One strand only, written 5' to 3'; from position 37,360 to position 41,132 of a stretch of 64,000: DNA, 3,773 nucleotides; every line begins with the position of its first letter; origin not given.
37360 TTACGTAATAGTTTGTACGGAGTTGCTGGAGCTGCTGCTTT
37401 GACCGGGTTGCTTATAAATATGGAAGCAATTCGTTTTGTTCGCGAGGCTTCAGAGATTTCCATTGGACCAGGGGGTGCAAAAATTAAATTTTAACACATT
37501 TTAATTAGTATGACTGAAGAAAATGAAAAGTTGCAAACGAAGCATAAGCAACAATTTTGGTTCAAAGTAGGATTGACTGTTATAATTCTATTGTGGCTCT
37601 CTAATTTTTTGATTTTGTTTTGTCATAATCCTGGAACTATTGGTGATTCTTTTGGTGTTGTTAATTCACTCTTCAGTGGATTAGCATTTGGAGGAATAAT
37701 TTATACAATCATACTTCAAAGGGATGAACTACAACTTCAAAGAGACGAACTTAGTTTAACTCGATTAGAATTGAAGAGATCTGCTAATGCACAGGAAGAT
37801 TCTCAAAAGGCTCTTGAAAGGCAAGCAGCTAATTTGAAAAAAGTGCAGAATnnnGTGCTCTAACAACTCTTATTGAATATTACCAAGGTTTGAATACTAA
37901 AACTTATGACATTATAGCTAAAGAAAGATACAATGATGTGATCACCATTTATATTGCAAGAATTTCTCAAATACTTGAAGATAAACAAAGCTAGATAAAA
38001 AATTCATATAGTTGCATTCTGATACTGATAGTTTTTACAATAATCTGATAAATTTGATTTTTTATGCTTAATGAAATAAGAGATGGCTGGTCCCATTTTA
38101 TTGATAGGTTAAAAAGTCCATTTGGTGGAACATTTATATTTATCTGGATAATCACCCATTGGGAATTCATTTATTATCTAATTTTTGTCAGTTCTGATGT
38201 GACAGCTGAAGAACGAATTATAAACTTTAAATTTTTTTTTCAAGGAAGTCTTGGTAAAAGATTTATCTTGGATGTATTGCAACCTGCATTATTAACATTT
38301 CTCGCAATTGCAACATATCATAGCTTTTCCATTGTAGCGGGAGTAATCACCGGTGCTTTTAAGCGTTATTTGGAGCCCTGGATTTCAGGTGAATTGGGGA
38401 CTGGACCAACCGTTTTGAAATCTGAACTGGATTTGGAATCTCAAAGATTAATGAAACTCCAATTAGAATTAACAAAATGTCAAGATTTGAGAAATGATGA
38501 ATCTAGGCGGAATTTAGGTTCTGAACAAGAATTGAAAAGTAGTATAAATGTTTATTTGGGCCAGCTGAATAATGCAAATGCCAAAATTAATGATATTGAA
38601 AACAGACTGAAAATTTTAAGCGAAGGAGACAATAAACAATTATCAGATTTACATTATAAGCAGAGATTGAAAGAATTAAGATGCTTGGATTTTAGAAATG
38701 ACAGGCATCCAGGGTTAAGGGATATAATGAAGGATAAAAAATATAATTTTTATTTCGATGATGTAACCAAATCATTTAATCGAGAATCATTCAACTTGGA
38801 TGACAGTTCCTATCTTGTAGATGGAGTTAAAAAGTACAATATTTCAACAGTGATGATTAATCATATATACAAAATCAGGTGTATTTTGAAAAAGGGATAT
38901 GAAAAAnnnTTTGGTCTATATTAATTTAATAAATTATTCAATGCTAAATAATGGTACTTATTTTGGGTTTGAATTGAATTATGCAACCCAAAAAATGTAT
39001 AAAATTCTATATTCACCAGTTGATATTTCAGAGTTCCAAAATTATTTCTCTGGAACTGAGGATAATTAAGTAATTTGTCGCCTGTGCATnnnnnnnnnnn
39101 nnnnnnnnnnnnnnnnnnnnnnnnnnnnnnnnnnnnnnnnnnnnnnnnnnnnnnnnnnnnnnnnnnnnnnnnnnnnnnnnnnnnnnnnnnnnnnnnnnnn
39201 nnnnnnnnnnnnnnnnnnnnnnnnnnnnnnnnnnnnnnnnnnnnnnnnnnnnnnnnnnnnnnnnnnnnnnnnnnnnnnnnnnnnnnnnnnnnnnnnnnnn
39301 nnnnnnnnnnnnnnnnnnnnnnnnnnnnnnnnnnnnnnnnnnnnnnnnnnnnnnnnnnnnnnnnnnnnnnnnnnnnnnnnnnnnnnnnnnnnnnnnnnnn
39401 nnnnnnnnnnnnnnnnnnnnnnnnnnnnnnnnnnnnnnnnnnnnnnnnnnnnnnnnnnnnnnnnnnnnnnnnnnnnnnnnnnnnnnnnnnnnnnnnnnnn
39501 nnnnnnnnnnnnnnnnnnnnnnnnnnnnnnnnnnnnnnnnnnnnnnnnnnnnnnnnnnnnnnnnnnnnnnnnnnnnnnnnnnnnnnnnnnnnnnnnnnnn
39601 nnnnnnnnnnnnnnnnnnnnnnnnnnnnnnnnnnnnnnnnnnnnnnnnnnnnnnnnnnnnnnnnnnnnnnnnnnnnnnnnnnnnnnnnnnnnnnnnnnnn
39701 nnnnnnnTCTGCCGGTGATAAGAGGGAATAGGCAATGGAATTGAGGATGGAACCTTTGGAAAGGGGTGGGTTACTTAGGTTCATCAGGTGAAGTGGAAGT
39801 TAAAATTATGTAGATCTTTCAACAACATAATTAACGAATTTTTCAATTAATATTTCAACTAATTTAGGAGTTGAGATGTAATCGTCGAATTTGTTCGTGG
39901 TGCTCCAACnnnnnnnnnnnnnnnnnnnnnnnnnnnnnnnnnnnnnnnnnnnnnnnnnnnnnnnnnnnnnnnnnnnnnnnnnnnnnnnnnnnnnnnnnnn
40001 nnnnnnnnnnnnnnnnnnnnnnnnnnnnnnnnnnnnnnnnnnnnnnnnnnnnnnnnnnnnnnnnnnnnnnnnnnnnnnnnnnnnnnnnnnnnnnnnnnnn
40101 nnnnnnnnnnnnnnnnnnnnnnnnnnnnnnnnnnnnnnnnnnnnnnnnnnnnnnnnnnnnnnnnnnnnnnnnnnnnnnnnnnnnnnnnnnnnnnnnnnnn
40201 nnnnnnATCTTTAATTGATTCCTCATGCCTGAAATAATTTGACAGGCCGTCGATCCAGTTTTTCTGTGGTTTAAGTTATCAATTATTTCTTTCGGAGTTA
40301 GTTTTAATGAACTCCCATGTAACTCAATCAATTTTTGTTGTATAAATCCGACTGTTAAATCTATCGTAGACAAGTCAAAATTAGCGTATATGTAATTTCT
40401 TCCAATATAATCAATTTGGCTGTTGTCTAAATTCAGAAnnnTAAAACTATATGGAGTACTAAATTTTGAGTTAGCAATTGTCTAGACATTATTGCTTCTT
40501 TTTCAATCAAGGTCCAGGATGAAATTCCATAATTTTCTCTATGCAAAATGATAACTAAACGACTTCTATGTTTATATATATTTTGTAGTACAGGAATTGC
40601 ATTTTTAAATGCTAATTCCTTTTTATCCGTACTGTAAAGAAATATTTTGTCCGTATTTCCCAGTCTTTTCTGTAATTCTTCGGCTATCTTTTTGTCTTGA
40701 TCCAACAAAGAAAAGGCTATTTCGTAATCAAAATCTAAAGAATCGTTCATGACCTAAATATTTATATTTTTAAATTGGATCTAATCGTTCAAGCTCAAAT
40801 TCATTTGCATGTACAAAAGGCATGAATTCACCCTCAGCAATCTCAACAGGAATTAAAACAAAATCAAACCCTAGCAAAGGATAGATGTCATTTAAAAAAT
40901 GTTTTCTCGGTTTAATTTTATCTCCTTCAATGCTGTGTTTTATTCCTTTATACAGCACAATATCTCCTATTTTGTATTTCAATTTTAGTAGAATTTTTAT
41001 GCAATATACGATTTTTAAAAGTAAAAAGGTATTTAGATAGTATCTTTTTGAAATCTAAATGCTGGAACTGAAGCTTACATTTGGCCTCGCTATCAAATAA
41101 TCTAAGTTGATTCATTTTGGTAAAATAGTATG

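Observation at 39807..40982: TIR-like domain gene with an upstream 70-aa partner ORF, read through at least three frame changes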

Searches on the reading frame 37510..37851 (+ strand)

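Call 95: search_protein_families(library=pfam, max_evalue=0.01, proteins=[window:37510-37851:+])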
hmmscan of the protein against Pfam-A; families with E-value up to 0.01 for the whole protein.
window:37510-37851:+ (114 aa): 1 family
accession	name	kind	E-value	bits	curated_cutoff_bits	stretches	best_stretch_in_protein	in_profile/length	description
PF19560.4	DUF6082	-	0.0044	17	26.7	1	43-87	3-33/163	Family of unknown function (DUF6082)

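Call 96: search_protein_families(library=padloc, max_evalue=0.01, proteins=[window:37510-37851:+])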
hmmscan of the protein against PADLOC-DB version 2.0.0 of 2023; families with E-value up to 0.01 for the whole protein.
window:37510-37851:+ (114 aa): 0 families

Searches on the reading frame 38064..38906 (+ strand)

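Call 5: search_protein_families(library=pfam, max_evalue=1, proteins=[window:38064-38906:+])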
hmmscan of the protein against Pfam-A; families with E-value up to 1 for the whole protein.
seq(281 aa): 3 families
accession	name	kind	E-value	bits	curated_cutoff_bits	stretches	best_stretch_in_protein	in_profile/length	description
PF07817.19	GLE1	-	0.063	13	24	1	153-192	23-63/250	GLE1-like protein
PF12710.13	HAD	-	0.088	13.7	27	1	70-129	79-138/189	haloacid dehalogenase-like hydrolase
PF13389.11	DUF4107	-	0.14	12.6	27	1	128-184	40-95/167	Protein of unknown function (DUF4107)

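Call 6: search_protein_families(library=padloc, max_evalue=1, proteins=[window:38064-38906:+])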
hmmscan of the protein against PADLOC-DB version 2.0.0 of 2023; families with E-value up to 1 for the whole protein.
seq(281 aa): 0 families

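Call 95: search_protein_families(library=pfam, max_evalue=0.01, proteins=[window:38064-38906:+])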
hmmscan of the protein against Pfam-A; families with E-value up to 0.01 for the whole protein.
window:38064-38906:+ (281 aa): 0 families

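Call 96: search_protein_families(library=padloc, max_evalue=0.01, proteins=[window:38064-38906:+])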
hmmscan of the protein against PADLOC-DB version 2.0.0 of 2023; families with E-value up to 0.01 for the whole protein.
window:38064-38906:+ (281 aa): 0 families

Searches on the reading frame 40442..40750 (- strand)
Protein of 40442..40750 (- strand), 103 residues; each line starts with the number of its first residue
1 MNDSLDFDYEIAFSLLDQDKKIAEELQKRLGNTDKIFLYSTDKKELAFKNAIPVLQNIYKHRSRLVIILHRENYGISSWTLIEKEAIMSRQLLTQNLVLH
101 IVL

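Call 17: list_cluster_members(proteins=[window:40442-40750:-, window:40773-40982:-, window:14771-17398:-, window:49573-52488:+, window:7263-9056:+, window:61089-63065:-, window:28503-29927:+, window:41382-42002:-, window:39093-39707:-, window:35202-36572:-])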
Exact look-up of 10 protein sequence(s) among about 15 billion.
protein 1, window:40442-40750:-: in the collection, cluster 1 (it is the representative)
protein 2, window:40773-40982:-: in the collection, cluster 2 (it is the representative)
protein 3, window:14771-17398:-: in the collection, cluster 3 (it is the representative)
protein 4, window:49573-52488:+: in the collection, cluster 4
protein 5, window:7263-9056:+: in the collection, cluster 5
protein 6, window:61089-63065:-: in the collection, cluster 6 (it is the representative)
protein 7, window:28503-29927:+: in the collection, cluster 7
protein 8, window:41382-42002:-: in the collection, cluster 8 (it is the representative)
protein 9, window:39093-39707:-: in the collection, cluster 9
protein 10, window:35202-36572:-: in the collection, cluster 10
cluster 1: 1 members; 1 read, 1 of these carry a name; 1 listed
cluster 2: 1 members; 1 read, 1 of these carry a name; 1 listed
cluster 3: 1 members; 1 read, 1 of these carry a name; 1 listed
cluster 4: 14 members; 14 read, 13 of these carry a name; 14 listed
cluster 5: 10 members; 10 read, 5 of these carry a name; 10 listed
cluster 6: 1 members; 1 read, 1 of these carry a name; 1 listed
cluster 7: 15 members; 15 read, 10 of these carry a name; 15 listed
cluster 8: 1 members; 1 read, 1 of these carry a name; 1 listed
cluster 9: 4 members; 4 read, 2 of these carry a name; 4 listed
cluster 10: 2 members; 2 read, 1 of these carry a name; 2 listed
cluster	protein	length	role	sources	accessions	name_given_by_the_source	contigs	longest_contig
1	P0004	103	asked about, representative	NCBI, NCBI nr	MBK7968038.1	MAG: toll/interleukin-1 receptor domain-containing protein [Bacteroidetes bacterium] | toll/interleukin-1 receptor domain-containing protein [Bacteroidota bacterium]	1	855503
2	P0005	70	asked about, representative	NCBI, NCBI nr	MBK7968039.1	MAG: hypothetical protein IPK08_03420 [Bacteroidetes bacterium] | hypothetical protein [Bacteroidota bacterium]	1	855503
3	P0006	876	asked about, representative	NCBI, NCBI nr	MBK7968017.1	MAG: tetratricopeptide repeat protein [Bacteroidetes bacterium] | tetratricopeptide repeat protein [Bacteroidota bacterium]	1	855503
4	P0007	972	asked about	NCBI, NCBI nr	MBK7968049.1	MAG: M4 family metallopeptidase [Bacteroidetes bacterium] | M4 family metallopeptidase [Bacteroidota bacterium]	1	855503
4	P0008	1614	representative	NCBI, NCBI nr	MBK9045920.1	MAG: M4 family metallopeptidase [Bacteroidetes bacterium] | M4 family metallopeptidase [Bacteroidota bacterium]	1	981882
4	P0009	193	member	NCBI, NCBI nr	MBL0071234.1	MAG: M4 family metallopeptidase [Bacteroidetes bacterium] | M4 family metallopeptidase [Bacteroidota bacterium]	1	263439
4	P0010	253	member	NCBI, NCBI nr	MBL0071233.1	MAG: hypothetical protein IPP34_05185 [Bacteroidetes bacterium] | hypothetical protein [Bacteroidota bacterium]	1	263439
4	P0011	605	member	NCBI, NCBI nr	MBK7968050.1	MAG: T9SS type A sorting domain-containing protein [Bacteroidetes bacterium] | T9SS type A sorting domain-containing protein [Bacteroidota bacterium]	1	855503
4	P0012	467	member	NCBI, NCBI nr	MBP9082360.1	MAG: peptidase M4 family protein, partial [Bacteroidia bacterium] | peptidase M4 family protein [Bacteroidia bacterium]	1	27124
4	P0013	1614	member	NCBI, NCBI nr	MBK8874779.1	MAG: M4 family metallopeptidase [Bacteroidetes bacterium] | M4 family metallopeptidase [Bacteroidota bacterium]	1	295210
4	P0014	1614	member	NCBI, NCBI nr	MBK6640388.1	MAG: M4 family metallopeptidase [Bacteroidetes bacterium] | M4 family metallopeptidase [Bacteroidota bacterium]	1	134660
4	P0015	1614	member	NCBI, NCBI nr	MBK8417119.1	MAG: M4 family metallopeptidase [Bacteroidetes bacterium] | M4 family metallopeptidase [Bacteroidota bacterium]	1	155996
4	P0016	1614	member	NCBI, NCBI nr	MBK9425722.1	MAG: M4 family metallopeptidase [Bacteroidetes bacterium] | M4 family metallopeptidase [Bacteroidota bacterium]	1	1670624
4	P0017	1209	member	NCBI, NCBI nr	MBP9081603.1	MAG: M4 family metallopeptidase, partial [Bacteroidia bacterium] | M4 family metallopeptidase [Bacteroidia bacterium]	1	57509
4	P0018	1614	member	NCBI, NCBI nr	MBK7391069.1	MAG: M4 family metallopeptidase [Bacteroidetes bacterium] | M4 family metallopeptidase [Bacteroidota bacterium]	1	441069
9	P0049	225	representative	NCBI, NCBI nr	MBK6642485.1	MAG: hypothetical protein IPG39_15285 [Bacteroidetes bacterium] | hypothetical protein [Bacteroidota bacterium]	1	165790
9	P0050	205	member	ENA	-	-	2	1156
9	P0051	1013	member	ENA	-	-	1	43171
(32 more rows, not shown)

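Call 74: find_encoding_contigs(protein=P0049, flank=10000, max_places=4)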
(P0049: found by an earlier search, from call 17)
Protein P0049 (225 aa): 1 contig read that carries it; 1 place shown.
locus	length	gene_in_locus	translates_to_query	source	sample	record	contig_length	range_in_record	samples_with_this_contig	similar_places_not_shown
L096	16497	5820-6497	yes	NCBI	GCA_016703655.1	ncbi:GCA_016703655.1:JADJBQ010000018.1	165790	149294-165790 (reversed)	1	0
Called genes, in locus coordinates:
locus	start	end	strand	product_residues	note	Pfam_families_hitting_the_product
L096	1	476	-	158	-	?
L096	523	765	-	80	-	-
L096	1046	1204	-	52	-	-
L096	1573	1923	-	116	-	-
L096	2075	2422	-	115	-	-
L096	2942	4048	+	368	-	PF13250:SNIPE, PF10544:T5orf172, PF13455:MUG113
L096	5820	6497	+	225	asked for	-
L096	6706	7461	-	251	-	-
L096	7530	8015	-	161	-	-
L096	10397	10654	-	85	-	-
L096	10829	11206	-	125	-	PF00903:Glyoxalase (weak), PF18029:Glyoxalase_6 (weak)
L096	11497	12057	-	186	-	PF10895:DUF2715 (weak)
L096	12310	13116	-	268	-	PF18962:Por_Secre_tail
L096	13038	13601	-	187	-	-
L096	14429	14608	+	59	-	-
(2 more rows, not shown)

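Call 82: find_encoding_contigs(protein=P0050, flank=3000, max_places=4)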
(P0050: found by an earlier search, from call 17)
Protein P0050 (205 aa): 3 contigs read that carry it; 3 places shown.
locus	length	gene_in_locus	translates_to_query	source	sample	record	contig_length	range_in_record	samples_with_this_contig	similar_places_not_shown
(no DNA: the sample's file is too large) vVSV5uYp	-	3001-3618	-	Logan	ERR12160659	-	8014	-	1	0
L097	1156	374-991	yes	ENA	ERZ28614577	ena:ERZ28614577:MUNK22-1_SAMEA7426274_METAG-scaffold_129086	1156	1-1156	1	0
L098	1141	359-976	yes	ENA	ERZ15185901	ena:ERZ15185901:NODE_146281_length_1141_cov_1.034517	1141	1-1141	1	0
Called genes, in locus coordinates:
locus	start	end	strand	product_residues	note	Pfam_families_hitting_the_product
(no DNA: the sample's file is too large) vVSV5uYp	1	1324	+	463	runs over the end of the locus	PF13250:SNIPE, PF10544:T5orf172, PF13455:MUG113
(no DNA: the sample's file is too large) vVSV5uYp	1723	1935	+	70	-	-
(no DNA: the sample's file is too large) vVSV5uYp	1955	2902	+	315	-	-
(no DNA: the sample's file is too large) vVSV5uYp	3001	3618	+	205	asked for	-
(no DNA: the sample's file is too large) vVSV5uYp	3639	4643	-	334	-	-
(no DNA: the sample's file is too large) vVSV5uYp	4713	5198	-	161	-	-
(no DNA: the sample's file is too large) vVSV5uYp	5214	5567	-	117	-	-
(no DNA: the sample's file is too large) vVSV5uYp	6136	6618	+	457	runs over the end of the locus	-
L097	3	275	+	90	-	?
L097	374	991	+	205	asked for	-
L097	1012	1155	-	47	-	?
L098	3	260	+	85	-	?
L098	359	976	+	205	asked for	-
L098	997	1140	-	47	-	?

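Call 97: find_encoding_contigs(protein=P0051, flank=10000, max_places=2)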
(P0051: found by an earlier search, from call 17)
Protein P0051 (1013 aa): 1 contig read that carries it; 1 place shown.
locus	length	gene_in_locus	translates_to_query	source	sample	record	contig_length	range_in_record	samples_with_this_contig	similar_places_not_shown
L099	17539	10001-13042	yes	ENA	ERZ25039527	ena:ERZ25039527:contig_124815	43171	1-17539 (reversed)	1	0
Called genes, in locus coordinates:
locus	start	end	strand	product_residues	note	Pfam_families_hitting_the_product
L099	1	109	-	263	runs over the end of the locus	PF14337:Abi_alpha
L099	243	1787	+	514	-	PF05598:DUF772, PF01609:DDE_Tnp_1, PF13751:DDE_Tnp_1_6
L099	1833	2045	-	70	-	-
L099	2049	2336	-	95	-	PF18765:Polbeta (weak)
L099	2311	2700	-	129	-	-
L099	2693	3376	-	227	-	PF01844:HNH (faint)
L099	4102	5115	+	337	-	-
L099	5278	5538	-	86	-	-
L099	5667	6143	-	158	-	PF00903:Glyoxalase (weak)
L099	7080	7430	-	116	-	-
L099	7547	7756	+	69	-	-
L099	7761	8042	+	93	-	-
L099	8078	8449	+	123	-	-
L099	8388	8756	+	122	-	-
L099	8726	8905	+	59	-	-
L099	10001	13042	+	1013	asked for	PF01807:Zn_ribbon_DnaG, PF19263:DUF5906 (weak)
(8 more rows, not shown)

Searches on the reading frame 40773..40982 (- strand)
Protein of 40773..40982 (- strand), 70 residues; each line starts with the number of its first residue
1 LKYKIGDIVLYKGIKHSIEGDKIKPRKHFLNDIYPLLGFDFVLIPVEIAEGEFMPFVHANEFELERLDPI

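Call 5: search_protein_families(library=pfam, max_evalue=1, proteins=[window:40773-40982:-])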
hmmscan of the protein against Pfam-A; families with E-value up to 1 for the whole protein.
seq(70 aa): 0 families

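Call 6: search_protein_families(library=padloc, max_evalue=1, proteins=[window:40773-40982:-])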
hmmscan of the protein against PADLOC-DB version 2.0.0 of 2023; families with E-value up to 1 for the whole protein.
seq(70 aa): 0 families

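Call 27: find_homologous_proteins(query=window:40773-40982:-, max_evalue=10)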
Query seq(70 aa) (70 aa): 1 proteins with E <= 10 among 1 candidates.
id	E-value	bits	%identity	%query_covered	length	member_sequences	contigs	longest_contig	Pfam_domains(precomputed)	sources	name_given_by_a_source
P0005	1.2e-39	151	100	100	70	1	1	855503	-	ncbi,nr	ncbi:MAG: hypothetical protein IPK08_03420 [Bacteroidetes bacterium]|nr:hypothetical protein [Bacter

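Call 88: search_dna_similar(query=window:40773-40982:-, collection=phages, mode=protein, max_evalue=10, max_rows=8)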
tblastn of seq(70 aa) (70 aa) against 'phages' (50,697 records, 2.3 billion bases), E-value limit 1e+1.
Records with a match: 2; places in all: 2; records where one place covers at least 80% of the query: 0.
Best place of each record, by identity: <60% 2.
By first word of the organism name: Acinetobacter 1; Bacteriophage 1.
By host as written in the record: Acinetobacter baumannii AB10 1; - 1.
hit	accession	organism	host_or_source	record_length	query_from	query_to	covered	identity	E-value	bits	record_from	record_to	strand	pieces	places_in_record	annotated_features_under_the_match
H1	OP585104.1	Acinetobacter phage vB_AbaM_BP10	Acinetobacter baumannii AB10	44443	1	30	43%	43.3%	7e+0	30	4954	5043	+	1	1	hypothetical protein (x2)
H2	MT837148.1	Bacteriophage sp.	human fecal samples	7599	23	60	54%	32.5%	4e+0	30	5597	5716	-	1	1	record has no annotation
